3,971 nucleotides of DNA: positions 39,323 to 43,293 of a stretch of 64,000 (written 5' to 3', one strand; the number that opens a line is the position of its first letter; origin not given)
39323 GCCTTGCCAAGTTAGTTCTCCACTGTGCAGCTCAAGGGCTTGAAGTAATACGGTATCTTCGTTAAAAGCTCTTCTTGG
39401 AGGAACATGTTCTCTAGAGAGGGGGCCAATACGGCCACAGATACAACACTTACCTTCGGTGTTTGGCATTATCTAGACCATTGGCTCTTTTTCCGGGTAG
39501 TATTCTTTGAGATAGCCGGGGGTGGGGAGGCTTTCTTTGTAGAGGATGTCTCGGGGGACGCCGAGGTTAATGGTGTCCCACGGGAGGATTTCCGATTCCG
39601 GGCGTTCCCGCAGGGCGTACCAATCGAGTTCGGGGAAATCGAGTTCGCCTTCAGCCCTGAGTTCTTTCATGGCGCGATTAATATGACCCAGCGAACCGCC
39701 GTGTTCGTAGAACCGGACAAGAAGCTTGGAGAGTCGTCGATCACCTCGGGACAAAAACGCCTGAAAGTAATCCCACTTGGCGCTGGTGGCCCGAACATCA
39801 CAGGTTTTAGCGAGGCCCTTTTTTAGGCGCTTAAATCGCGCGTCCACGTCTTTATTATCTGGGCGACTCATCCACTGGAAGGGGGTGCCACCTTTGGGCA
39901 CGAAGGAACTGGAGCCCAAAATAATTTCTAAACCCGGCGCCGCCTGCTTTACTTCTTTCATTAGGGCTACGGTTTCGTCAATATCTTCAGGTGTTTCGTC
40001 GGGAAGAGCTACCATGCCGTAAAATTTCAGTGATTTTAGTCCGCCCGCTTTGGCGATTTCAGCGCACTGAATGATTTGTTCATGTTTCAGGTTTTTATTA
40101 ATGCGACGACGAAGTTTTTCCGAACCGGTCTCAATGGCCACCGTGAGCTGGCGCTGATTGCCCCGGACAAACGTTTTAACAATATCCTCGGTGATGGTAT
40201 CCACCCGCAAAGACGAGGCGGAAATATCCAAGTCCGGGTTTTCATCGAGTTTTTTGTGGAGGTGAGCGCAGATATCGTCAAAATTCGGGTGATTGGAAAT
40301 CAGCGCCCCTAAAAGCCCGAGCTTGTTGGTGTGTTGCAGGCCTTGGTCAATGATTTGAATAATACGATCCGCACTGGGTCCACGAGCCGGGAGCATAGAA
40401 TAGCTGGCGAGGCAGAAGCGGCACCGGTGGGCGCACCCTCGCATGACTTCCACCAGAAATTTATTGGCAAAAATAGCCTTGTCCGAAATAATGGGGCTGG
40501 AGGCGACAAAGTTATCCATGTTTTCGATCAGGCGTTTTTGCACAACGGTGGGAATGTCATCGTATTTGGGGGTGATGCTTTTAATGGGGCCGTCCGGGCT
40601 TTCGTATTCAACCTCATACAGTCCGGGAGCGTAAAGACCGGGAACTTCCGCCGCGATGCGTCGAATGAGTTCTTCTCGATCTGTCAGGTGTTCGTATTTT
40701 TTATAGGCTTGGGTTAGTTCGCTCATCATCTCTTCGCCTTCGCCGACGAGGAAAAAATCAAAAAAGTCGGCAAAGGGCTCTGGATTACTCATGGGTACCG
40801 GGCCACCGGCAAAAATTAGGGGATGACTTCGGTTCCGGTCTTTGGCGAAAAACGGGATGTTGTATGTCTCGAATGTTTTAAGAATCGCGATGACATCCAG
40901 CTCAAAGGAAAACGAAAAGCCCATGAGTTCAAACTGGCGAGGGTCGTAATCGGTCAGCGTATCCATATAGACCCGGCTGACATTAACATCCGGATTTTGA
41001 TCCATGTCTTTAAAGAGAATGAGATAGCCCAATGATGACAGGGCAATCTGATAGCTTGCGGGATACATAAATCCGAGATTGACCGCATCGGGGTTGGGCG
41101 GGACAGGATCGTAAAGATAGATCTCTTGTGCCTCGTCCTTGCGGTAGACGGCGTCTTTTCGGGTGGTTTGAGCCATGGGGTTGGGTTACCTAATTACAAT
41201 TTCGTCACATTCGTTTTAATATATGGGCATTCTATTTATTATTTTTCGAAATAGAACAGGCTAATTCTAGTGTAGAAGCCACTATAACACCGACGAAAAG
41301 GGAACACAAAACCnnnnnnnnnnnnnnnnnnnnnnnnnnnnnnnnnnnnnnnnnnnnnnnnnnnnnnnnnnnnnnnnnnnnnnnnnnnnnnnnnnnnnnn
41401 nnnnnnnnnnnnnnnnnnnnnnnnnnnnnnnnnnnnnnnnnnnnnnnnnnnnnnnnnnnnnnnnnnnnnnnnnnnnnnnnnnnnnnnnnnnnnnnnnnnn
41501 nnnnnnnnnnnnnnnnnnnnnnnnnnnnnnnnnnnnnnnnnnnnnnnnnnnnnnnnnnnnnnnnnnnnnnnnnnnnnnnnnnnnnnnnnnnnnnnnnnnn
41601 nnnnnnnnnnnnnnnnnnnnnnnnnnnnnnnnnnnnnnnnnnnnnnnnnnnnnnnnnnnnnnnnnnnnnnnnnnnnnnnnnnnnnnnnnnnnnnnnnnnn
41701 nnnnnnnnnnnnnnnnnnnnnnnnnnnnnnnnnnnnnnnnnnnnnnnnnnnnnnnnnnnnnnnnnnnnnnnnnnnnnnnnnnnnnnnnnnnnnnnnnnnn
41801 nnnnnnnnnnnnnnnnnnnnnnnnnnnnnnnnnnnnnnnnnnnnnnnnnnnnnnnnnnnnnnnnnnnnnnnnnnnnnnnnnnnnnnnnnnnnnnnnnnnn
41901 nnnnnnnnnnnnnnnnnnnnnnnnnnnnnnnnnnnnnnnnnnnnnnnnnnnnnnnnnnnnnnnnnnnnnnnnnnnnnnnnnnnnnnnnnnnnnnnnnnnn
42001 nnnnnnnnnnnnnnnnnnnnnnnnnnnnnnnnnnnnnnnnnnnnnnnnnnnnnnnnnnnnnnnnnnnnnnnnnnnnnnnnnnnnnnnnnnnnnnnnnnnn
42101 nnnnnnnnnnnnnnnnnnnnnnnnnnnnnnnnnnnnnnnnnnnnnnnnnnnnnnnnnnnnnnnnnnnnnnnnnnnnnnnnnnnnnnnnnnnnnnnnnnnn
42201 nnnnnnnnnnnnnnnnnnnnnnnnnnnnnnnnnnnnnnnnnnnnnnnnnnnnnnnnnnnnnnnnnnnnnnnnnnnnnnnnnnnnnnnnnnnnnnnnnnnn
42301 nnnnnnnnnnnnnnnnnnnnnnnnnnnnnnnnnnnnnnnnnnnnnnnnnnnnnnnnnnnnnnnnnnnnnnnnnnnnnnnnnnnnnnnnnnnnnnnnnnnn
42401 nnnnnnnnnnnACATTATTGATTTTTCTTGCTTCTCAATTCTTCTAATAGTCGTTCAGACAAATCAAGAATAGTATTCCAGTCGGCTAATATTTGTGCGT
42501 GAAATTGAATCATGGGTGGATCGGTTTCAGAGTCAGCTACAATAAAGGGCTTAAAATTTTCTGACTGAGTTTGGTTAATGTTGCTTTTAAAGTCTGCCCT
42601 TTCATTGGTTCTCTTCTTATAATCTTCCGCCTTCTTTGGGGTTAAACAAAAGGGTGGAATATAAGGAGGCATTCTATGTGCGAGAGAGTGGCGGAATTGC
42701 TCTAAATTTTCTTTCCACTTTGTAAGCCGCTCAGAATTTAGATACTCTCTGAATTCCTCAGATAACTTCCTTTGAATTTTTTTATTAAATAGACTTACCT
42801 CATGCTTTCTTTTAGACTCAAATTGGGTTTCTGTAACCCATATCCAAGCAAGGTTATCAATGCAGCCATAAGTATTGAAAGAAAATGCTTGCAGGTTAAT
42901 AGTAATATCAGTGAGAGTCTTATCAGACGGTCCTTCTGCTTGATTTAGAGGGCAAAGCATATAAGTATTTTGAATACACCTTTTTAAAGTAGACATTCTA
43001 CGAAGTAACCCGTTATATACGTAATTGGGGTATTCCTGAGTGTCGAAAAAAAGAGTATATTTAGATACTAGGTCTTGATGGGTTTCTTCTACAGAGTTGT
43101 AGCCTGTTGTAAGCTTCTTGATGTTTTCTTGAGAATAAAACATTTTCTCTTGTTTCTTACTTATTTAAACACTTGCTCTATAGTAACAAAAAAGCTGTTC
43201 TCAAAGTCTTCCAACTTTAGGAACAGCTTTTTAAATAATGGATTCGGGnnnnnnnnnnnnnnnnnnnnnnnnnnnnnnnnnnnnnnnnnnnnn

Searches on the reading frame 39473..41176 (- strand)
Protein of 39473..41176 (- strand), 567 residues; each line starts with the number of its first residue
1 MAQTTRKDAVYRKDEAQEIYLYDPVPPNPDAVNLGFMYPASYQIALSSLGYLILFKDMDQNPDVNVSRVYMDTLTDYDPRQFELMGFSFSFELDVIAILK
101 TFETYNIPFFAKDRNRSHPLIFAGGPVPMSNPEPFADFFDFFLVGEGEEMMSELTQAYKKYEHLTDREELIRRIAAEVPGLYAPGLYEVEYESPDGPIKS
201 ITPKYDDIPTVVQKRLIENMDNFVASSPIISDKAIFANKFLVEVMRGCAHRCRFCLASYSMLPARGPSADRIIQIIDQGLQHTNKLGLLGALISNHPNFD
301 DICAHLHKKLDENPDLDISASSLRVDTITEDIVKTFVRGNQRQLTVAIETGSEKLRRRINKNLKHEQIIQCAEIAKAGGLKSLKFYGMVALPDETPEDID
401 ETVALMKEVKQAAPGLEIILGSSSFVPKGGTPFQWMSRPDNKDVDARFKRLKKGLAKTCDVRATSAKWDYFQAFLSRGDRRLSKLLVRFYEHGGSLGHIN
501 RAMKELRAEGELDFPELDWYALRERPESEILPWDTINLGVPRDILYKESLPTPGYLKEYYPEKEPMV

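Call 41: search_protein_families(library=pfam, proteins=[window:39473-41176:-], max_evalue=0.0001)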
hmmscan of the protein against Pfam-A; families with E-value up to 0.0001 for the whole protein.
window:39473-41176:- (567 aa): 2 families
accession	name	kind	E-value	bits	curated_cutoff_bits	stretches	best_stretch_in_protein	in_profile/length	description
PF19864.5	Radical_SAM_N2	-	3.5e-30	104.9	29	1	80-184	48-151/151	Radical SAM proteins, N-terminal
PF04055.27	Radical_SAM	-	2.7e-23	83.4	29.5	1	242-405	1-165/166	Radical SAM superfamily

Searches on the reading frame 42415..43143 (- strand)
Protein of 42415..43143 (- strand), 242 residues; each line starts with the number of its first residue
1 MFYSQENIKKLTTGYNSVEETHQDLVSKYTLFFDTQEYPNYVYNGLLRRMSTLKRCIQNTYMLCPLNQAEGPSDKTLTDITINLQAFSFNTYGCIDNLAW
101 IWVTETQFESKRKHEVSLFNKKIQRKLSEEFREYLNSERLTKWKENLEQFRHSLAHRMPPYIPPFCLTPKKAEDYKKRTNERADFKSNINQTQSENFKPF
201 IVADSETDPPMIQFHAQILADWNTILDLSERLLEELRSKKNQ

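Call 3: search_protein_families(library=pfam, proteins=[window:42415-43143:-], max_evalue=0.1)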
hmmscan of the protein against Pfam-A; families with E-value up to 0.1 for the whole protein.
window:42415-43143:- (242 aa): 0 families

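Call 4: search_protein_families(library=ncbifam, proteins=[window:42415-43143:-], max_evalue=0.1)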
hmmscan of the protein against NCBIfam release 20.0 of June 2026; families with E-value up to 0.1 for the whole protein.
window:42415-43143:- (242 aa): 1 family
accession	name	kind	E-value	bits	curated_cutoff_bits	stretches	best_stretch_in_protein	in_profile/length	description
TIGR00491.2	aIF-2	equivalog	0.061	11.7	554.75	1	79-150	393-461/591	translation initiation factor IF-2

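Call 93: search_protein_families(library=padloc, proteins=[window:42415-43143:-], max_evalue=0.01)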
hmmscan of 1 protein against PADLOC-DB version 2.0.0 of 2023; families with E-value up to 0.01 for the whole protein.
window:42415-43143:- (242 aa): 1 family
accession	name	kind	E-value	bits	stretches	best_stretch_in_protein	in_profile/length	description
PDLC00849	E1-E2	-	0.00091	16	1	113-197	173-261/582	E1-E2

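Call 94: search_protein_families(library=phrogs, proteins=[window:42415-43143:-], max_evalue=0.01)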
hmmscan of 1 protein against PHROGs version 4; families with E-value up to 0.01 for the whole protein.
window:42415-43143:- (242 aa): 0 families
